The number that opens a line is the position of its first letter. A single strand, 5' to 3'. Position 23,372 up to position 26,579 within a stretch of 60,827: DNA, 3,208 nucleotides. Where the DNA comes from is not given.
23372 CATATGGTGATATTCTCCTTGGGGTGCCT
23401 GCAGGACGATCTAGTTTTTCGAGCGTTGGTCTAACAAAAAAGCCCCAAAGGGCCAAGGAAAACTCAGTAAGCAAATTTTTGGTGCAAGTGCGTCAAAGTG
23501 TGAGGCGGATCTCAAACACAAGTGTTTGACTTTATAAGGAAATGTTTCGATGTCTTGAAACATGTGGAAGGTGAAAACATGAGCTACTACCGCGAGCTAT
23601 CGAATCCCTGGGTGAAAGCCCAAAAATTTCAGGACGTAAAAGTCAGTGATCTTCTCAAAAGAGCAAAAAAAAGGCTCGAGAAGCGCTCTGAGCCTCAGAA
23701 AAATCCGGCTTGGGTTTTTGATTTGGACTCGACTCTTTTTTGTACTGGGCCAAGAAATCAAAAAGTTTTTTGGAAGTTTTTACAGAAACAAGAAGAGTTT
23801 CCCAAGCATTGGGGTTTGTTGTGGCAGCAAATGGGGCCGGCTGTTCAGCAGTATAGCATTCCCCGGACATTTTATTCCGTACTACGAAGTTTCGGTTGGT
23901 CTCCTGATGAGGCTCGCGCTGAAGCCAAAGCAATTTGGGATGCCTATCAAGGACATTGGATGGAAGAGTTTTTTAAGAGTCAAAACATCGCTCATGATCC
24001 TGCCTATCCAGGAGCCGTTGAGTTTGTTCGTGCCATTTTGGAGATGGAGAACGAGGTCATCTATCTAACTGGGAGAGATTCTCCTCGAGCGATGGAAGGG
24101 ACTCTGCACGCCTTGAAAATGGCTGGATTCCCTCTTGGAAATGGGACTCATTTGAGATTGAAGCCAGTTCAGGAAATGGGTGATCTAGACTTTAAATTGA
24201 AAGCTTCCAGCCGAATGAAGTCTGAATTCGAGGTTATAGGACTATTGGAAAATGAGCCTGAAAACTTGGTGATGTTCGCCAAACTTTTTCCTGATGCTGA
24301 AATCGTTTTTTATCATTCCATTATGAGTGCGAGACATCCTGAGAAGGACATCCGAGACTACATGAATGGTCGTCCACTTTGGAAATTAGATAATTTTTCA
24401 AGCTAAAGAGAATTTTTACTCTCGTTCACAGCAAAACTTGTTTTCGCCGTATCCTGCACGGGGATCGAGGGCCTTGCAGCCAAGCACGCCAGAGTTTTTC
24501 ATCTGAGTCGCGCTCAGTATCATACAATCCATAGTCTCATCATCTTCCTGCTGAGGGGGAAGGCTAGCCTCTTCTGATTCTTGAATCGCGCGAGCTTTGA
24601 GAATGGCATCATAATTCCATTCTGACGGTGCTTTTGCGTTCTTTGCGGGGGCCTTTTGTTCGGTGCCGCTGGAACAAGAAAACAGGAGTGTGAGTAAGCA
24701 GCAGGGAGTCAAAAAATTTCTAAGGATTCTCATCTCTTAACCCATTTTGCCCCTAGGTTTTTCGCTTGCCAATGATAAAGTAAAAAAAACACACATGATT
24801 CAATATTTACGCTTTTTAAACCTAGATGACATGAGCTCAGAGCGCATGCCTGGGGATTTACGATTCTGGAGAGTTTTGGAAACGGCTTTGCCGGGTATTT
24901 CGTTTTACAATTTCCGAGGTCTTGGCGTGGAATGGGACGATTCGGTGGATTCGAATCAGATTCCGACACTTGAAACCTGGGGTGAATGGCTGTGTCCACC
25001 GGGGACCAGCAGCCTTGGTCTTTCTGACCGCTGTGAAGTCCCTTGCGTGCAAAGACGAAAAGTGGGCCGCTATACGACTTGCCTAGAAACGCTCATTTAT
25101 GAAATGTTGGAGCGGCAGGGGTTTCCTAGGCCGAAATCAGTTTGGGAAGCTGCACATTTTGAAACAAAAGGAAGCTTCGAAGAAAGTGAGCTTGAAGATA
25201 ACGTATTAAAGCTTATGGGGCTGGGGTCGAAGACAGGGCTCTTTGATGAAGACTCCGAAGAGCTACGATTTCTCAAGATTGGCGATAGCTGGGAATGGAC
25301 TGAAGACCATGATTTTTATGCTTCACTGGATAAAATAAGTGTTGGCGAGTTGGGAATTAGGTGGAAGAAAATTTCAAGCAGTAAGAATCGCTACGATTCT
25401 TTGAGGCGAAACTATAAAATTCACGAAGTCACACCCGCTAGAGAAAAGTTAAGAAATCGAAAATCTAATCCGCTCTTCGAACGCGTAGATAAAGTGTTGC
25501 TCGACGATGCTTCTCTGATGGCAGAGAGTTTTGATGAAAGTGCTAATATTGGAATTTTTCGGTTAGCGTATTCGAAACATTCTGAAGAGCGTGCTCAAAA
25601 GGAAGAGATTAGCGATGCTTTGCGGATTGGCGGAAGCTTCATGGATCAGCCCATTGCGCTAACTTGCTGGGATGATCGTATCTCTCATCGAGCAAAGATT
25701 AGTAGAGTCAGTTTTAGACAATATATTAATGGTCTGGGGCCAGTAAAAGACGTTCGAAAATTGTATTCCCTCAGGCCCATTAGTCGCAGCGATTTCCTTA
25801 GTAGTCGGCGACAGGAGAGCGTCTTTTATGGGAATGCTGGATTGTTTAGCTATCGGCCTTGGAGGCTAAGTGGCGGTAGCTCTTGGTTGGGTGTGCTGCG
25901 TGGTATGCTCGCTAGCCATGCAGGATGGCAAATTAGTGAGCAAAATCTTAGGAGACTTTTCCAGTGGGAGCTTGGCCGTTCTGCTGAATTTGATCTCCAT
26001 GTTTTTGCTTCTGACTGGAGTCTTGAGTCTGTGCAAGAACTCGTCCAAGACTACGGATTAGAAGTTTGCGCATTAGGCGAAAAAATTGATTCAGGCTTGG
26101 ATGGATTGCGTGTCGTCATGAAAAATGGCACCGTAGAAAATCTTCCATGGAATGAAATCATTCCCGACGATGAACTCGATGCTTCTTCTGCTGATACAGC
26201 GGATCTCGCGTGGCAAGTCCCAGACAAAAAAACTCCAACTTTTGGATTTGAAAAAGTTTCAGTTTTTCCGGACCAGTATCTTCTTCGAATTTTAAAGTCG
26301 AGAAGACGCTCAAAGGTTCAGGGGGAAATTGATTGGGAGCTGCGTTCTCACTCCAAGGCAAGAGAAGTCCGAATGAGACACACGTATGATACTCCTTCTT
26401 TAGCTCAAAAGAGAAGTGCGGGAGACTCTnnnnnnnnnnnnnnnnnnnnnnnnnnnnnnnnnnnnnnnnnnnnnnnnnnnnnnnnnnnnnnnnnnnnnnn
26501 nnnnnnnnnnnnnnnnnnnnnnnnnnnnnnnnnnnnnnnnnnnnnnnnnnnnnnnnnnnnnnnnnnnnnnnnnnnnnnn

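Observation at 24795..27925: Degenerate PurL-like / PurQ-like pair: candidate pseudoenzymes derived from FGAM synthase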

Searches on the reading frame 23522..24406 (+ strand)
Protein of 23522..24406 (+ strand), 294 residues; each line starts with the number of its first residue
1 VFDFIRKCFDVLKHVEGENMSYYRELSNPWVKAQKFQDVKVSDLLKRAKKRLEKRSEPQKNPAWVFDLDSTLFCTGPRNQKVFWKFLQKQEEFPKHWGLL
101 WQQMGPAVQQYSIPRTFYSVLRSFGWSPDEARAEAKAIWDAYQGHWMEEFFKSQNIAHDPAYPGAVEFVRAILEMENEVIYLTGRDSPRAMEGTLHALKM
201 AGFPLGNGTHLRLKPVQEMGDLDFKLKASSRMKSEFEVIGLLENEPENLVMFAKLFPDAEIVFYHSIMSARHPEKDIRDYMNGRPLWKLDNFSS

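Call 3: search_protein_families(library=pfam, proteins=[window:23522-24406:+], max_evalue=1)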
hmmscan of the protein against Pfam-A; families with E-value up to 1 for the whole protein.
window:23522-24406:+ (294 aa): 4 families
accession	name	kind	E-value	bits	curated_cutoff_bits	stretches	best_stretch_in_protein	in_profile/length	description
PF03767.20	Acid_phosphat_B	-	8.2e-11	42.3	27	2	148-240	108-200/230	HAD superfamily, subfamily IIIB (Acid phosphatase)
PF12710.13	HAD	-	0.0018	19.2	27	1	65-183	2-108/189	haloacid dehalogenase-like hydrolase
PF00702.32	Hydrolase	-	0.0028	18.5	26.4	1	65-199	5-136/191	haloacid dehalogenase-like hydrolase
PF24694.1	LNS2_PITM1-3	-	0.033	14.6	27.7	1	158-207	18-67/124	PITM 1-3, LNS2 domain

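Call 4: search_protein_families(library=ncbifam, proteins=[window:23522-24406:+], max_evalue=1)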
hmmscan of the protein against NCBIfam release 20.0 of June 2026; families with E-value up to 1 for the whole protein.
window:23522-24406:+ (294 aa): 3 families
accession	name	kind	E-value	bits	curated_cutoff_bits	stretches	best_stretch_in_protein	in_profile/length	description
TIGR01533.1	lipo_e_P4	equivalog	4.1e-05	22.9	216.05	1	158-214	123-178/273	5'-nucleotidase, lipoprotein e(P4) family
TIGR01675.1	plant-AP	equivalog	0.0011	18.4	264.3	1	157-231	117-188/229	plant acid phosphatase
TIGR01672.1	AphA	equivalog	0.19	11.2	195.8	1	59-117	61-118/237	acid phosphatase AphA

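Call 87: search_protein_families(library=padloc, proteins=[window:23522-24406:+], max_evalue=0.01)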
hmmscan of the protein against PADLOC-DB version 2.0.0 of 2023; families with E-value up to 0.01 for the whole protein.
window:23522-24406:+ (294 aa): 0 families

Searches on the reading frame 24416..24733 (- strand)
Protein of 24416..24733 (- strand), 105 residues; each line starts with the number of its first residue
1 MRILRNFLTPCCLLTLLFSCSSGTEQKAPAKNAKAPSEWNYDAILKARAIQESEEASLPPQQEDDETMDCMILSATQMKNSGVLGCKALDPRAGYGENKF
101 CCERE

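Call 3: search_protein_families(library=pfam, proteins=[window:24416-24733:-], max_evalue=1)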
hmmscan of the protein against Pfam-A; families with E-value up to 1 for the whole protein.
window:24416-24733:- (105 aa): 0 families

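Call 4: search_protein_families(library=ncbifam, proteins=[window:24416-24733:-], max_evalue=1)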
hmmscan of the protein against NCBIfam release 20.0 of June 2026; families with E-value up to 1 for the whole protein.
window:24416-24733:- (105 aa): 1 family
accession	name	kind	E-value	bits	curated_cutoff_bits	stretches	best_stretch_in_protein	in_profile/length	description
NF053772.1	BSAP5b_fam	equivalog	0.12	11.7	380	1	7-68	7-64/418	BSAP5b family pore-forming toxin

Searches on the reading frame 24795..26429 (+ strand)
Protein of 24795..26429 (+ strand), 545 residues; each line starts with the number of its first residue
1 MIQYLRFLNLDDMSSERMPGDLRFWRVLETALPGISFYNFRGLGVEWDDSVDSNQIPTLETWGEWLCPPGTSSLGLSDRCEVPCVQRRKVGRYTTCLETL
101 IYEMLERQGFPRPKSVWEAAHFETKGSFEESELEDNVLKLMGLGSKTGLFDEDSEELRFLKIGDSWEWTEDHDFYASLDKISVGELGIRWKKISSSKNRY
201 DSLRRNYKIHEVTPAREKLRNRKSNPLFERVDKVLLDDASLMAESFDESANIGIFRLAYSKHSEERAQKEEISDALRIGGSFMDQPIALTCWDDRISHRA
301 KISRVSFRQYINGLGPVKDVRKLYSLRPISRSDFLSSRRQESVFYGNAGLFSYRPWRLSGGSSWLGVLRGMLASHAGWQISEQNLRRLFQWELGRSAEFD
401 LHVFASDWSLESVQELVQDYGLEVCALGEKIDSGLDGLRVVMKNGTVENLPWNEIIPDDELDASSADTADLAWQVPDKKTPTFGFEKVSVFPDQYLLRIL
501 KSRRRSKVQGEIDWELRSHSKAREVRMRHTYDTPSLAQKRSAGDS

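Call 58: search_protein_representatives(alignment_id=A6)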
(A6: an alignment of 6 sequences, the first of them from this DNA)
Query: 6 sequences, 545 profile positions. Proteins with E-value up to 0.001 (for the whole library): 23; up to 1e-10: 21; up to 1e-30: 12. The best 23 are listed.
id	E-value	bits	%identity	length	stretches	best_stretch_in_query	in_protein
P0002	1.3e-275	931.7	-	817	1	1-545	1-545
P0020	3.5e-207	705.9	-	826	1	1-543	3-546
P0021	1.2e-124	433.4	-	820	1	5-543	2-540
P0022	1.6e-73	264.7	-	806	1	2-543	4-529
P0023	5.9e-72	259.5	-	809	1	2-544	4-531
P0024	6.0e-48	180.3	-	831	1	2-544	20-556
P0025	2.8e-47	178.1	-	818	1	14-543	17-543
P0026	2.4e-41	158.5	-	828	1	13-543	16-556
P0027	2.1e-34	135.6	-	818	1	12-535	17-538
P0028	1.6e-33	132.7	-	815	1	17-506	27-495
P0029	1.4e-31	126.3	-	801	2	10-171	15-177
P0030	1.8e-31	125.9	-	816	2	263-544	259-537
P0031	2.8e-29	118.7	-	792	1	15-543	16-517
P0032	2.9e-29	118.6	-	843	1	17-543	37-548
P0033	1.4e-26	109.8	-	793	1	16-544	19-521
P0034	5.1e-24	101.3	-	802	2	311-541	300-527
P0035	3.1e-23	98.7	-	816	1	16-544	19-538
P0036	9.3e-23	97.1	-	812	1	13-544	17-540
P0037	1.1e-19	86.9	-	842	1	5-543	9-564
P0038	4.7e-13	65.1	-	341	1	13-171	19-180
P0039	6.5e-13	64.6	-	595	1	321-543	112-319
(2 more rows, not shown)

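Call 64: list_cluster_members(proteins=[P0022, P0024, P0025, P0026, P0027, P0028, P0029, P0030, P0031, P0032])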
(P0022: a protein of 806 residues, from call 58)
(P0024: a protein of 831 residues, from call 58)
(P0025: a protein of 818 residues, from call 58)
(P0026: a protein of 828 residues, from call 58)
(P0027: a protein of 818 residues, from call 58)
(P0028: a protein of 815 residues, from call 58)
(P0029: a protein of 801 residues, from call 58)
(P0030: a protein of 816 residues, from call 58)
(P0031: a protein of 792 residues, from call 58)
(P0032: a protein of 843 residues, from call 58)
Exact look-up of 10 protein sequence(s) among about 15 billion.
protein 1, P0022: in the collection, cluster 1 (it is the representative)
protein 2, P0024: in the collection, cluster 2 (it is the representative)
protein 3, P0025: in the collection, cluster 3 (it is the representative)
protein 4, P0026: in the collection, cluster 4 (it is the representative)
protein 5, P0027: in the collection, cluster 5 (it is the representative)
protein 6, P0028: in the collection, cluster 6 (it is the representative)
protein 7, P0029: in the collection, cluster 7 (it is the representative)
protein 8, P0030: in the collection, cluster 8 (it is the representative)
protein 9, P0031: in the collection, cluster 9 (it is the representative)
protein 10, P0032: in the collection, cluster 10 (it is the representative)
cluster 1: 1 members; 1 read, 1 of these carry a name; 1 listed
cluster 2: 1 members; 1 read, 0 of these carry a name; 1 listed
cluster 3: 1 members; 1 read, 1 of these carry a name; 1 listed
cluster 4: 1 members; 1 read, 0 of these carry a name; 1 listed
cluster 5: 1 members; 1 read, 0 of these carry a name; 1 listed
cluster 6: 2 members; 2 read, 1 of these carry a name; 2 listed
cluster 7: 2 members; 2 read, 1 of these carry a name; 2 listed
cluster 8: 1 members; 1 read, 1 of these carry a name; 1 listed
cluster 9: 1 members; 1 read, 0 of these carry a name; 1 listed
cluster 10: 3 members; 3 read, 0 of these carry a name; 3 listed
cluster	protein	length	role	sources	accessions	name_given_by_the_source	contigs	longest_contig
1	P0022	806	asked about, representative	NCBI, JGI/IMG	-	hypothetical protein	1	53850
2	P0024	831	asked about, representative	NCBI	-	-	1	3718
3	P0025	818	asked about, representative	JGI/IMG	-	hypothetical protein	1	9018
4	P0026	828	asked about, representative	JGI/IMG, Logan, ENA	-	-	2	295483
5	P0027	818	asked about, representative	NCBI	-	-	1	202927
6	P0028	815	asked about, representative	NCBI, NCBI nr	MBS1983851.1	MAG: hypothetical protein JST16_06740 [Bdellovibrionales bacterium] | hypothetical protein [Bdellovibrionales bacterium]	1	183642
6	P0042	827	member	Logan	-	-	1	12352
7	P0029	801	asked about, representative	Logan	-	-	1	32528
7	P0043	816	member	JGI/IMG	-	hypothetical protein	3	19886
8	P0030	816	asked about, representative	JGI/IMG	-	hypothetical protein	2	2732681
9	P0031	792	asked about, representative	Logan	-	-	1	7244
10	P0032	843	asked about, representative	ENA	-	-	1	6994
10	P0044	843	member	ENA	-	-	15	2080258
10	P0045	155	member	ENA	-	-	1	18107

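Call 68: find_encoding_contigs(protein=P0030, flank=10000, max_places=2)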
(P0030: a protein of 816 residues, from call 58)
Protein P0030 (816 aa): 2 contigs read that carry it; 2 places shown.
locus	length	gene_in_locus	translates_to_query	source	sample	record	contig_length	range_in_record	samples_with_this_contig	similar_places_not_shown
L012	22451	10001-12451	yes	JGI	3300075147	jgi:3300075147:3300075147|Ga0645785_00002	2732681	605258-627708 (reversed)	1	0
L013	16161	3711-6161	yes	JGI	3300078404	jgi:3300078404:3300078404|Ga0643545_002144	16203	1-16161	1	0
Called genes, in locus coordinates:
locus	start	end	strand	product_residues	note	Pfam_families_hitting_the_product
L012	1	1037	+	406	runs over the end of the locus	-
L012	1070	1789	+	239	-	PF00702:Hydrolase, PF08282:Hydrolase_3 (faint), PF12710:HAD (weak), PF13419:HAD_2, PF13242:Hydrolase_like (weak)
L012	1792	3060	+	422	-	PF01773:Nucleos_tra2_N, PF07670:Gate, PF07662:Nucleos_tra2_C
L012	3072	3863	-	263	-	PF00106:adh_short, PF08659:KR (weak), PF13561:adh_short_C2, PF12241:Enoyl_reductase (faint)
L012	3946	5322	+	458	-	PF02465:FliD_N, PF07195:FliD_C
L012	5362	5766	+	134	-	PF02561:FliS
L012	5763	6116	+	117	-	-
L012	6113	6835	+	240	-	-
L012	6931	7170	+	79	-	PF02599:CsrA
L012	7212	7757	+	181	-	PF02623:FliW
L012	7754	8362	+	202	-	PF16538:FlgT_C (weak)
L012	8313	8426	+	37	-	-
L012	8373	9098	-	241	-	-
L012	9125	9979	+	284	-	PF03767:Acid_phosphat_B (weak)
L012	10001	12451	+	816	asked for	-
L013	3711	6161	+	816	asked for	-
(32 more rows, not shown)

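Call 69: find_encoding_contigs(protein=P0037, flank=10000, max_places=2)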
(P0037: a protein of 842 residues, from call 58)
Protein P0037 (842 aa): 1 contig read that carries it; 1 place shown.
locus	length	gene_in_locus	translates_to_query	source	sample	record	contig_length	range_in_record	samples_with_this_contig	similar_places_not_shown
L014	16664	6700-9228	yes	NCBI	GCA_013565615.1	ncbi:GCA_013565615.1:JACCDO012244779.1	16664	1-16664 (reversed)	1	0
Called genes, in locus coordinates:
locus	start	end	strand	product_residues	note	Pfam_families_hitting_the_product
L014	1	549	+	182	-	?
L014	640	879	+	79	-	PF02599:CsrA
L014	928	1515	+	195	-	PF02623:FliW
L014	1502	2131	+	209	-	-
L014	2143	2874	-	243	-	-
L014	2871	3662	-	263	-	PF00528:BPD_transp_1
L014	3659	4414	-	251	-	PF00005:ABC_tran, PF13304:AAA_21 (faint)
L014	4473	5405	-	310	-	PF12974:Phosphonate-bd, PF09084:NMT1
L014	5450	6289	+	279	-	PF03767:Acid_phosphat_B (weak)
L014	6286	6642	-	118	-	-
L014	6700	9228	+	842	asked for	-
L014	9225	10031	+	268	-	-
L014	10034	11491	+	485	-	-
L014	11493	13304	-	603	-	PF01336:tRNA_anti-codon, PF00152:tRNA-synt_2, PF02938:GAD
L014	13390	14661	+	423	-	PF13393:tRNA-synt_His, PF00587:tRNA-synt_2b (weak), PF03129:HGTP_anticodon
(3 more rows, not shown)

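Call 97: list_cluster_members(proteins=[P0020, P0021, P0023, P0033, P0034, P0035, P0036, P0037, P0038, P0039])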
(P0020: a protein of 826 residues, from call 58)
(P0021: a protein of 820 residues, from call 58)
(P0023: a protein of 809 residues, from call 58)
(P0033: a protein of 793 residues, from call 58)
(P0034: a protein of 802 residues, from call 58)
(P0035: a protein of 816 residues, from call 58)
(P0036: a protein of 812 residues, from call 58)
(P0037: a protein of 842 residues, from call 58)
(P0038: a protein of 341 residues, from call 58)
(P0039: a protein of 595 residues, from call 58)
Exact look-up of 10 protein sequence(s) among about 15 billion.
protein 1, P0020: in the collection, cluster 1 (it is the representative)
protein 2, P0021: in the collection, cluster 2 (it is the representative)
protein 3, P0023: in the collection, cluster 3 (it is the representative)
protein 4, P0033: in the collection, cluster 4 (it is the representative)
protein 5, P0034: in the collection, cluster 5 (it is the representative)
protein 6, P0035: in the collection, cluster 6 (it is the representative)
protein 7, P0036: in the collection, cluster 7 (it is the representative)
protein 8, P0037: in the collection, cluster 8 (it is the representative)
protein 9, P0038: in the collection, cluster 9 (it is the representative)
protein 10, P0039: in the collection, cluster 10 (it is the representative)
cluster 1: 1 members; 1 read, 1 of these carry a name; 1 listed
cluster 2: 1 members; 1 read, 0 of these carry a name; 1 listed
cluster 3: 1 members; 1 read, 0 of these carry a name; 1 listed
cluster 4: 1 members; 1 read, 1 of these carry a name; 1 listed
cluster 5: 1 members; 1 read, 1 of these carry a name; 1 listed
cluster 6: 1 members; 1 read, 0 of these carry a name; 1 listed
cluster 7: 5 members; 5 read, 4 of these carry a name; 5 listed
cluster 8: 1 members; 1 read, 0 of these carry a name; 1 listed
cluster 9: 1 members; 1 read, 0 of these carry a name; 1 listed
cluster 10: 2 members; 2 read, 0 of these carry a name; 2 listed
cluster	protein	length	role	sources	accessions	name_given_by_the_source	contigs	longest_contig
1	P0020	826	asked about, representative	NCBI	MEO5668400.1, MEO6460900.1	MAG: hypothetical protein ABIR96_10095 [Bdellovibrionota bacterium]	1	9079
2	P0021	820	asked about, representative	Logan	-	-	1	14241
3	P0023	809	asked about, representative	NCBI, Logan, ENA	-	-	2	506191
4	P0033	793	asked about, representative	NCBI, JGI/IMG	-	hypothetical protein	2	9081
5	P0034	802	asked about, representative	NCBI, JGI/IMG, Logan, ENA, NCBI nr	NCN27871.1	hypothetical protein GW915_09875 [bacterium] | hypothetical protein [bacterium]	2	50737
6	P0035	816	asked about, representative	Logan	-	-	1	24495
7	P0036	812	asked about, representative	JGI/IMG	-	hypothetical protein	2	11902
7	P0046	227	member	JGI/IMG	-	phosphoribosylformylglycinamidine (FGAM) synthase-like enzyme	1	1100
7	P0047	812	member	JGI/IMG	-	hypothetical protein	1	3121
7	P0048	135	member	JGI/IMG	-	phosphoribosylformylglycinamidine (FGAM) synthase-like enzyme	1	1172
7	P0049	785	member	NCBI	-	-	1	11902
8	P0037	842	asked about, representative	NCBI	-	-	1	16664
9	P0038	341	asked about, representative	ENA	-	-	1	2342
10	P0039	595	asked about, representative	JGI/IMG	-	-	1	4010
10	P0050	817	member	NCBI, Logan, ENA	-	-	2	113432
